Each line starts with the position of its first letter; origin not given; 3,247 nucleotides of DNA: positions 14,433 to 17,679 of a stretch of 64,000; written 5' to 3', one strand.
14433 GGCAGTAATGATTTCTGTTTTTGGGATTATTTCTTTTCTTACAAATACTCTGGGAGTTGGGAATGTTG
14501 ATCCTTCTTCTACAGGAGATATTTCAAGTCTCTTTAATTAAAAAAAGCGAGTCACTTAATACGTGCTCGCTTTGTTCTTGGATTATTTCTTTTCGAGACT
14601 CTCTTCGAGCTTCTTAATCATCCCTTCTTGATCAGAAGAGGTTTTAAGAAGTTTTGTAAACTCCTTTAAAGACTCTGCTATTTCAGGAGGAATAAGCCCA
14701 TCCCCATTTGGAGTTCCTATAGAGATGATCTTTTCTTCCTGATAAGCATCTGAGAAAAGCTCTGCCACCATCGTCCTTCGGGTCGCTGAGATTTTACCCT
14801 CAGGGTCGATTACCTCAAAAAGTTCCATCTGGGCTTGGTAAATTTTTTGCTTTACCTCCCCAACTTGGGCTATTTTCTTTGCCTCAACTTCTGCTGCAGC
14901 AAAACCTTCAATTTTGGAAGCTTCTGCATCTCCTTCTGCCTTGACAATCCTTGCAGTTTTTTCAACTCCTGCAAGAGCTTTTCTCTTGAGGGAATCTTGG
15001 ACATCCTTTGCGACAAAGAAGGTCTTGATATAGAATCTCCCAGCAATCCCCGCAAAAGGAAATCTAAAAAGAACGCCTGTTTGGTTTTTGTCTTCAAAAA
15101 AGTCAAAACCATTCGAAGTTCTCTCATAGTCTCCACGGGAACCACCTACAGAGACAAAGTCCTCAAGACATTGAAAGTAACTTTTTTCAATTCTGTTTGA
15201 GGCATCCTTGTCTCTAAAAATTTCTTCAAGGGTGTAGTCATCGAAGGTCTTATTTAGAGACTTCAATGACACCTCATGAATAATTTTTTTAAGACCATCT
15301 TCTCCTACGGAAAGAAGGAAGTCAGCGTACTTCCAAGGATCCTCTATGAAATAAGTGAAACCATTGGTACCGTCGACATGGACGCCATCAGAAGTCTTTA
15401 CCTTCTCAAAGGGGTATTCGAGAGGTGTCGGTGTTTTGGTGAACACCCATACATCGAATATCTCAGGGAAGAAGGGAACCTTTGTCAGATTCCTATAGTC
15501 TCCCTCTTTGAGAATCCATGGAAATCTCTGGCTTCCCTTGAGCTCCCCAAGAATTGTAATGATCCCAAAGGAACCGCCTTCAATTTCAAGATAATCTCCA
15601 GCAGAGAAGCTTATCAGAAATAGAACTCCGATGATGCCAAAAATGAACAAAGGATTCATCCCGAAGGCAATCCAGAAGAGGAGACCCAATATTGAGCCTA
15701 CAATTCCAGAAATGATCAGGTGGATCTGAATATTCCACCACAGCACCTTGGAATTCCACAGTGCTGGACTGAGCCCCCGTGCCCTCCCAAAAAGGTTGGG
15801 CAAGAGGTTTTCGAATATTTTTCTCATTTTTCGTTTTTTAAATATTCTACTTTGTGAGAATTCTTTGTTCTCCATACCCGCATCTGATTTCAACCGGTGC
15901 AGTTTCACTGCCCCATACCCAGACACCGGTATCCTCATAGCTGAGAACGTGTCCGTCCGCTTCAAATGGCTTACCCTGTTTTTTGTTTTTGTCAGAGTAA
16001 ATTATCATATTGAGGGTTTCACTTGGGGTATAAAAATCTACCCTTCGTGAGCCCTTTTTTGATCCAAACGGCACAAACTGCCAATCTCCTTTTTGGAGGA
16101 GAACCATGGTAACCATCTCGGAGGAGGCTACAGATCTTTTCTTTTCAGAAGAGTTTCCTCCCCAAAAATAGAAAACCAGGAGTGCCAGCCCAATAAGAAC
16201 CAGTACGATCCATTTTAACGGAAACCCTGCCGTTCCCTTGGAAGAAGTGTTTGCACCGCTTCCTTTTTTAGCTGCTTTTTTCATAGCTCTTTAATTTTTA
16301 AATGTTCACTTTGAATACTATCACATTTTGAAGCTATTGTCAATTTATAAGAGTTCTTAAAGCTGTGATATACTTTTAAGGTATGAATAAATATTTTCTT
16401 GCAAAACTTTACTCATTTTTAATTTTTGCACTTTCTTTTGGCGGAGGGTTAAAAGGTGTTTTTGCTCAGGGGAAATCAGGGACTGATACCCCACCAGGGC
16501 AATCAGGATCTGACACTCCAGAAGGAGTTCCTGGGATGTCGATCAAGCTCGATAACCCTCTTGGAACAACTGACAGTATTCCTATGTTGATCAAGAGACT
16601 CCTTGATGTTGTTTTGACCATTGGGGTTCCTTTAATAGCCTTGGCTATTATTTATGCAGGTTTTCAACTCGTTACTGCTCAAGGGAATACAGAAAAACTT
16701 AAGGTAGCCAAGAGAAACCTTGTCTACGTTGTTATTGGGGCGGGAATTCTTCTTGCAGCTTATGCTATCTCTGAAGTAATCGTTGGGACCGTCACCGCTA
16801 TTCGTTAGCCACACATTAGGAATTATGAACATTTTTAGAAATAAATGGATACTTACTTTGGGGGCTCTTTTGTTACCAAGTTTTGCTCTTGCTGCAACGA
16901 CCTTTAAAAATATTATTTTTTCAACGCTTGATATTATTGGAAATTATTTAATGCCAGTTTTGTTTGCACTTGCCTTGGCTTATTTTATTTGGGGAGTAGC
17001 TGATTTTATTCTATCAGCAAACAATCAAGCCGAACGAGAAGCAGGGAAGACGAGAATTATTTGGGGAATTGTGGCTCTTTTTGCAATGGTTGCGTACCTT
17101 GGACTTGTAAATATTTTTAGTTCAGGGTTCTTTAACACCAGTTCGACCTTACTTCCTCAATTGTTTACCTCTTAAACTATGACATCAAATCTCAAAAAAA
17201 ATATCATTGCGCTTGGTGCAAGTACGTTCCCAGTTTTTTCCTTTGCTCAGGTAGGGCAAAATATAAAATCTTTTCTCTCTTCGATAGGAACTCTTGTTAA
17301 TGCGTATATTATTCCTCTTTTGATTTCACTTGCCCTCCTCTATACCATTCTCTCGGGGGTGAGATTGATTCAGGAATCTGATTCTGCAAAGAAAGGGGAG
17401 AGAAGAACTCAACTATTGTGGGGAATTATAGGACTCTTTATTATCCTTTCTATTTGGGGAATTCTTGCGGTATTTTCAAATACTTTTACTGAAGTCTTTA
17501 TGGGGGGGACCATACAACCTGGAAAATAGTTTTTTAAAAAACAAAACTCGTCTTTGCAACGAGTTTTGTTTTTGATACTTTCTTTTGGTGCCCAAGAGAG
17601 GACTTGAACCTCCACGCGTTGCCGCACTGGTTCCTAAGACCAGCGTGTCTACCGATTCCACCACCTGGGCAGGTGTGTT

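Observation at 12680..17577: Island of six paralogous signal-peptide plus 2-TM pilin-like (TrbC/VirB2-like) genes around an SPFH/band-7 gene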

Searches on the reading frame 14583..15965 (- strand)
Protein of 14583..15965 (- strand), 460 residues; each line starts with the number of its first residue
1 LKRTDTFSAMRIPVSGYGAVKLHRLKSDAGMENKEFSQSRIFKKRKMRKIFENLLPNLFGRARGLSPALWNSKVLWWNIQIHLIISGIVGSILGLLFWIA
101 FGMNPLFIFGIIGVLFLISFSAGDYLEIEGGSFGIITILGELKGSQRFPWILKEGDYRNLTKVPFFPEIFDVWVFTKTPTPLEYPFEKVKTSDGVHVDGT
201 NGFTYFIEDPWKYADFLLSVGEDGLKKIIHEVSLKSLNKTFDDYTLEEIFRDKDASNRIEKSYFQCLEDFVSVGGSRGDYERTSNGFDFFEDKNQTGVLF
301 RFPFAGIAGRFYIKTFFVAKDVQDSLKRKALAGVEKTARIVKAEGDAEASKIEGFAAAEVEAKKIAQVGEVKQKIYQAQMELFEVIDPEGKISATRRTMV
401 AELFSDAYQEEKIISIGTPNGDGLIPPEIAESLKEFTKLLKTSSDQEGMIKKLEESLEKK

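Call 3: search_protein_families(library=pfam, proteins=[window:14583-15965:-], max_evalue=1)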
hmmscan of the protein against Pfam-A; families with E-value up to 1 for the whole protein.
window:14583-15965:- (460 aa): 1 family
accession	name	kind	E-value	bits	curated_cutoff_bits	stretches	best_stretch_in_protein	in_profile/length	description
PF01145.31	Band_7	-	7.8e-07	29.8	23.6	1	127-257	2-119/176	SPFH domain / Band 7 family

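Call 4: search_protein_families(library=ncbifam, proteins=[window:14583-15965:-], max_evalue=1)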
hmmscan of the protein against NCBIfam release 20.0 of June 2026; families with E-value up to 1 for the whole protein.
window:14583-15965:- (460 aa): 3 families
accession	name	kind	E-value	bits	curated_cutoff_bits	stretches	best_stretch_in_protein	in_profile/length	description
TIGR01932.1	hflC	equivalog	0.056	12.3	134.4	1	325-352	246-273/318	protease modulator HflC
NF051891.1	TransRegFurHelico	equivalog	0.11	12.4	200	0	316-385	76-141/148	ferric iron uptake transcriptional regulator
TIGR01234.1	L-ribulokinase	equivalog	0.18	10.5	583.25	1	332-387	129-184/536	ribulokinase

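Call 15: find_encoding_contigs(protein=window:14583-15965:-, flank=10000, max_places=6)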
Protein window:14583-15965:- (460 aa): no gene with exactly this product is on record in the collection.

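Call 19: find_homologous_proteins(query=window:14583-15965:-, max_evalue=0.001)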
Query window:14583-15965:- (460 aa): 2 proteins with E <= 0.001 among 8000 candidates.
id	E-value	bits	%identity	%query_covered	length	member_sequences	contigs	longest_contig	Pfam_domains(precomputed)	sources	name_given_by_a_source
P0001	8.7e-252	854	92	90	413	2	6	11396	PF01145.32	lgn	-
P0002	2.6e-246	835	90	90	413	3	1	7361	PF01145.32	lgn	-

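Call 20: find_encoding_contigs(protein=P0001, flank=10000, max_places=6)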
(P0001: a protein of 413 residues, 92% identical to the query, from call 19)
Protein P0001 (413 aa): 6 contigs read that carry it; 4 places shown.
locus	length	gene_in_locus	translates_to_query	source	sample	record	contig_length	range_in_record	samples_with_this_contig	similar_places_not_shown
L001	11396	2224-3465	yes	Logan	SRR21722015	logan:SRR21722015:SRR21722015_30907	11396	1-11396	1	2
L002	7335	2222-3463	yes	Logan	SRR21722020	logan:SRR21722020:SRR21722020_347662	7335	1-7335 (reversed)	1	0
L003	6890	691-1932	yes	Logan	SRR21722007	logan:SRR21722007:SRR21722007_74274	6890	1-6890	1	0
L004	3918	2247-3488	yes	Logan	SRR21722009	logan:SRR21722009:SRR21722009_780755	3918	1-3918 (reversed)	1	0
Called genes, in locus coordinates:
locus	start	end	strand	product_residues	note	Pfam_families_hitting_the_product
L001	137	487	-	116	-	PF18895:T4SS_pilin (weak)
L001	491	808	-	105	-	PF18895:T4SS_pilin (weak)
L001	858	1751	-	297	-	PF18895:T4SS_pilin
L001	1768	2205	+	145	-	-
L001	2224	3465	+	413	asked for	PF01145:Band_7 (weak)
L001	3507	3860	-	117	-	PF18895:T4SS_pilin (weak)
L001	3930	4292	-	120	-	PF18895:T4SS_pilin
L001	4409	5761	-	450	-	PF18895:T4SS_pilin (weak)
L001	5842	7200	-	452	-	PF01547:SBP_bac_1, PF13416:SBP_bac_8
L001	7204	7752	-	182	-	PF01209:Ubie_methyltran, PF13847:Methyltransf_31, PF08241:Methyltransf_11, PF08242:Methyltransf_12, PF13649:Methyltransf_25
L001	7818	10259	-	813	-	PF00521:DNA_topoisoIV, PF03989:DNA_gyraseA_C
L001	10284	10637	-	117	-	-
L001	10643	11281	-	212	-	PF13483:Lactamase_B_3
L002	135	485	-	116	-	PF18895:T4SS_pilin (weak)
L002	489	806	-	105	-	PF18895:T4SS_pilin (weak)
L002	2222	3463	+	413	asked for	PF01145:Band_7 (weak)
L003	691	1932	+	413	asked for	PF01145:Band_7 (weak)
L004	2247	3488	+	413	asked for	PF01145:Band_7 (weak)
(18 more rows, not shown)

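Call 21: find_encoding_contigs(protein=P0002, flank=10000, max_places=4)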
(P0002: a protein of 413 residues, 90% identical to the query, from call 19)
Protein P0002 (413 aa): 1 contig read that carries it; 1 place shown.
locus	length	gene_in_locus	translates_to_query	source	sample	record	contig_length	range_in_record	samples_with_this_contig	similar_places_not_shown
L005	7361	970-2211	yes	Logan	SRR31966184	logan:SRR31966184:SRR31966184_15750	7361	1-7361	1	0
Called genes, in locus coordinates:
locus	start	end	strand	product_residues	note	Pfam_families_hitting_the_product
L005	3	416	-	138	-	?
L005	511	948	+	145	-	-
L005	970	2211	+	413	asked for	PF01145:Band_7 (faint)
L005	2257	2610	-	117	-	PF18895:T4SS_pilin (weak)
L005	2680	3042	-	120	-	PF18895:T4SS_pilin (weak)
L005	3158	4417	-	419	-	PF18895:T4SS_pilin (weak)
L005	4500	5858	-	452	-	PF01547:SBP_bac_1, PF13416:SBP_bac_8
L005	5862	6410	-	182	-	PF05175:MTS (weak), PF01209:Ubie_methyltran, PF13847:Methyltransf_31, PF08241:Methyltransf_11, PF08242:Methyltransf_12, PF13649:Methyltransf_25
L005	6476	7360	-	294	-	?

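Call 26: find_related_loci(query=A2, collection=genome_contigs, flank=10000)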
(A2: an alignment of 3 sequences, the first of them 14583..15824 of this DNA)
Query A2 (413 aa) in genome_contigs; peptide patterns used: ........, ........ (x = any residue, [..] = any of these).
123 stretches matched a pattern, but none encodes a relative of the query by tblastn (E <= 1e-3).

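Call 35: search_protein_representatives(protein=window:14583-15824:-)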
Query: 413 residues. Proteins with E-value up to 0.001 (for the whole library): 13; up to 1e-10: 11; up to 1e-30: 4. The best 13 are listed.
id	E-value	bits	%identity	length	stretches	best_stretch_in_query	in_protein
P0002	2.7e-246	833.2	90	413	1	1-412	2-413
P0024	5.3e-53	196.6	35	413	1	3-376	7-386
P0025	1.5e-40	155.6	36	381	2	4-294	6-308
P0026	1.2e-31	126.2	31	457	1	17-397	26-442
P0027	1.3e-30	122.9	31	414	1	2-373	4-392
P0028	4.8e-23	98.0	30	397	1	2-311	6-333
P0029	6.5e-22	94.2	27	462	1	59-409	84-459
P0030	1.2e-21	93.3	31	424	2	68-376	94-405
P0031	1.4e-20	89.8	28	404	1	10-377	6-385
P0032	2.8e-18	82.3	25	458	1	11-363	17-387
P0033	2.3e-17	79.2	27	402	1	16-375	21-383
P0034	1.1e-06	44.1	32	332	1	46-328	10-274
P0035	5.8e-06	41.7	27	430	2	80-375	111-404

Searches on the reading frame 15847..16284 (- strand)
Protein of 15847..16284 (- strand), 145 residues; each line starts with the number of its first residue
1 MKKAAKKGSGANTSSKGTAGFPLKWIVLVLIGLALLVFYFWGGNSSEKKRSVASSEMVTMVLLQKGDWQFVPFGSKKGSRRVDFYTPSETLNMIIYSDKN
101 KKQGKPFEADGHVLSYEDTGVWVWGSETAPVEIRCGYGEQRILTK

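Call 3: search_protein_families(library=pfam, proteins=[window:15847-16284:-], max_evalue=1)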
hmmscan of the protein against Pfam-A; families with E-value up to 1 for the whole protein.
window:15847-16284:- (145 aa): 3 families
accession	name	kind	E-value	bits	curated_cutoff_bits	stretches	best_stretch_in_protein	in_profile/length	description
PF01820.27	Dala_Dala_lig_N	-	0.058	14.3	34.6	1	40-80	5-44/121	D-ala D-ala ligase N-terminus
PF13623.11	SurA_N_2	-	0.068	13.5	28.5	1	25-51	11-42/145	SurA-like N-terminal domain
PF13624.11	SurA_N_3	-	0.074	13.3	27.2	1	24-51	11-38/162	SurA-like N-terminal domain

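Call 4: search_protein_families(library=ncbifam, proteins=[window:15847-16284:-], max_evalue=1)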
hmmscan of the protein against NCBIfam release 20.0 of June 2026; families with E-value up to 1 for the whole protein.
window:15847-16284:- (145 aa): 1 family
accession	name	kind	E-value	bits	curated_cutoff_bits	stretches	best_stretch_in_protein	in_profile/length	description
TIGR01205.1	D_ala_D_alaTIGR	subfamily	0.028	13.4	245.65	1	41-88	6-48/318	D-alanine--D-alanine ligase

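Call 63: search_solved_structures(query=A7, max_evalue=5)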
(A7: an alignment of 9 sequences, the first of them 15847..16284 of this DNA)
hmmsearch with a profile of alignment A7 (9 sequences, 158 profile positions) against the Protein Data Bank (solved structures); distinct sequences matched with E-value up to 5: 2.
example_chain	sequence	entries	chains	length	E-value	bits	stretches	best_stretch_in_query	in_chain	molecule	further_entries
3kez_A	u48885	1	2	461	0.063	16.4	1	68-129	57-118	Putative sugar binding protein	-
9e3m_A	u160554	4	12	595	0.57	13.3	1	5-73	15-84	P2X purinoceptor 7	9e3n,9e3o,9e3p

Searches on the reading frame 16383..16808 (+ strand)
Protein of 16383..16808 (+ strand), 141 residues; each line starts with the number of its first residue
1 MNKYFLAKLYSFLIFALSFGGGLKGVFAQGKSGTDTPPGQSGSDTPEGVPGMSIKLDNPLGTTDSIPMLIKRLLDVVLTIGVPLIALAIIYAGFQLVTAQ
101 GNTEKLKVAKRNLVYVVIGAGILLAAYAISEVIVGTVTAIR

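Call 3: search_protein_families(library=pfam, proteins=[window:16383-16808:+], max_evalue=1)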
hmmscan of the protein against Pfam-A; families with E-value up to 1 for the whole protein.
window:16383-16808:+ (141 aa): 4 families
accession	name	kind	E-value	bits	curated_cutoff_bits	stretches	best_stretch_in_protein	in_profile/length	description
PF18895.5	T4SS_pilin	-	3.2e-09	37.2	26.6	1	63-133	2-71/71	Type IV secretion system pilin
PF04956.18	TrbC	-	2.9e-05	24.6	27.9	1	65-129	36-94/98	TrbC/VIRB2 pilin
PF04290.18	DctQ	-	0.064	13.6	28.3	1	66-133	57-127/132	Tripartite ATP-independent periplasmic transporters, DctQ component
PF05767.17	Pox_A14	-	0.083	13.5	27.7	1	69-124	6-60/93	Poxvirus virion envelope protein A14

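Call 4: search_protein_families(library=ncbifam, proteins=[window:16383-16808:+], max_evalue=1)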
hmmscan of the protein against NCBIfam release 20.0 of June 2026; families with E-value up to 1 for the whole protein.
window:16383-16808:+ (141 aa): 1 family
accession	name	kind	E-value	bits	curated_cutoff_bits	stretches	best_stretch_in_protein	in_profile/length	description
NF045849.1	ICE_MMCAP2_0565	equivalog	8.9e-09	34.9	40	1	65-137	8-80/80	Mbov_0395 family pilin-like conjugal transfer protein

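Call 86: search_protein_families(library=pfam, alignment_id=A10, max_evalue=0.01)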
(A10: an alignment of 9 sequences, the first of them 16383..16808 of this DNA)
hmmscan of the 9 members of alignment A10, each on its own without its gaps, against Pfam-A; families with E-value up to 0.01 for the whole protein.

A. member 1, window:16383-16808:+ (141 aa): 2 families
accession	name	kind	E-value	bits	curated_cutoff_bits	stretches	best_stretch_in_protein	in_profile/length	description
PF18895.5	T4SS_pilin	-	3.2e-09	37.2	26.6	1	63-133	2-71/71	Type IV secretion system pilin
PF04956.18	TrbC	-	2.9e-05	24.6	27.9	1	65-129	36-94/98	TrbC/VIRB2 pilin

B. families by the number of members that match (of 9 scanned): 6 families
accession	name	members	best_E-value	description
PF18895.5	T4SS_pilin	9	4.1e-11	Type IV secretion system pilin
PF04956.18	TrbC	9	8.7e-08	TrbC/VIRB2 pilin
PF19607.4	DUF6112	6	0.00015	Family of unknown function (DUF6112)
PF02939.21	UcrQ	1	0.0014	UcrQ family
PF01554.23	MatE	1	0.0016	MatE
PF14264.12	Glucos_trans_II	1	0.0039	Glucosyl transferase GtrII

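Call 87: search_solved_structures(query=A10, max_evalue=5)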
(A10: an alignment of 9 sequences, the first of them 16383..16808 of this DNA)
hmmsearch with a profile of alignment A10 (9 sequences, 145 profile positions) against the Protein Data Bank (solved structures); distinct sequences matched with E-value up to 5: 0.

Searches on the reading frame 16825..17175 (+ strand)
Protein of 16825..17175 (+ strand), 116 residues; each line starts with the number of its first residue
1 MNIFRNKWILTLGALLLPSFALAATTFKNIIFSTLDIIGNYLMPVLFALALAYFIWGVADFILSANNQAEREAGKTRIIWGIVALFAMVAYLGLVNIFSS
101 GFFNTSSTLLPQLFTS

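Call 3: search_protein_families(library=pfam, proteins=[window:16825-17175:+], max_evalue=1)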
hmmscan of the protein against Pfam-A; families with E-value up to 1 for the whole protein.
window:16825-17175:+ (116 aa): 3 families
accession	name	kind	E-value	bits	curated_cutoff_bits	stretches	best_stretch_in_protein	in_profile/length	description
PF18895.5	T4SS_pilin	-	9.7e-08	32.4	26.6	1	32-98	6-71/71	Type IV secretion system pilin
PF12794.12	MscS_TM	-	0.00052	19.4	28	1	7-116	124-232/339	Mechanosensitive ion channel inner membrane domain 1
PF00287.24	Na_K-ATPase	-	0.21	11.1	23.3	1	66-104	17-55/284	Sodium / potassium ATPase beta chain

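Call 4: search_protein_families(library=ncbifam, proteins=[window:16825-17175:+], max_evalue=1)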
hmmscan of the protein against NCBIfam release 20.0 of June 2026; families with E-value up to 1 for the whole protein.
window:16825-17175:+ (116 aa): 3 families
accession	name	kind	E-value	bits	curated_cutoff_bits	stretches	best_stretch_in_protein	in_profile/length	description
NF045849.1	ICE_MMCAP2_0565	equivalog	1.3e-07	31.2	40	1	25-99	3-77/80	Mbov_0395 family pilin-like conjugal transfer protein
NF037996.1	B-4DMT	subfamily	0.00099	18.9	100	1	15-104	9-99/139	B-4DMT family transporter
NF003425.0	PRK04897.1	equivalog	0.098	11.9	355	1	28-98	31-101/298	zinc metalloprotease HtpX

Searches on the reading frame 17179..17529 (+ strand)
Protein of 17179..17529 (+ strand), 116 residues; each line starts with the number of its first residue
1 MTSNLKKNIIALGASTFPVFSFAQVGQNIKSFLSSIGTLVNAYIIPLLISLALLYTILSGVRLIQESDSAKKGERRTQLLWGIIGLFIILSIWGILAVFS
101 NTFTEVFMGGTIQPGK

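Call 3: search_protein_families(library=pfam, proteins=[window:17179-17529:+], max_evalue=1)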
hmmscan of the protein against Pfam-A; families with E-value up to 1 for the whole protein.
window:17179-17529:+ (116 aa): 3 families
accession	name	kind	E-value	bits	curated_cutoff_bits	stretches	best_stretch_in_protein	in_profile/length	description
PF18895.5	T4SS_pilin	-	2.2e-06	28.1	26.6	1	43-99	15-71/71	Type IV secretion system pilin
PF07264.17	EI24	-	0.06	13.9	32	1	33-109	9-88/199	Sulfate transporter CysZ/Etoposide-induced protein 2.4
PF13273.12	DUF4064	-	0.16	12.7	32.1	0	76-101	56-81/102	Protein of unknown function (DUF4064)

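Call 4: search_protein_families(library=ncbifam, proteins=[window:17179-17529:+], max_evalue=1)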
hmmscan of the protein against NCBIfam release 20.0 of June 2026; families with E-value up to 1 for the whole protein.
window:17179-17529:+ (116 aa): 3 families
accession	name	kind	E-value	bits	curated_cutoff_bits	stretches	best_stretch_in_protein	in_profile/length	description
NF045849.1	ICE_MMCAP2_0565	equivalog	6.4e-07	29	40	1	33-101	9-78/80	Mbov_0395 family pilin-like conjugal transfer protein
NF046050.1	CPBP_fam_MroQ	equivalog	0.037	13.4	270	1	26-101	33-104/243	intramembrane glutamic endopeptidase MroQ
TIGR03943.1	TIGR03943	equivalog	0.19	11.1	88.8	1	36-98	5-72/221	TIGR03943 family putative permease subunit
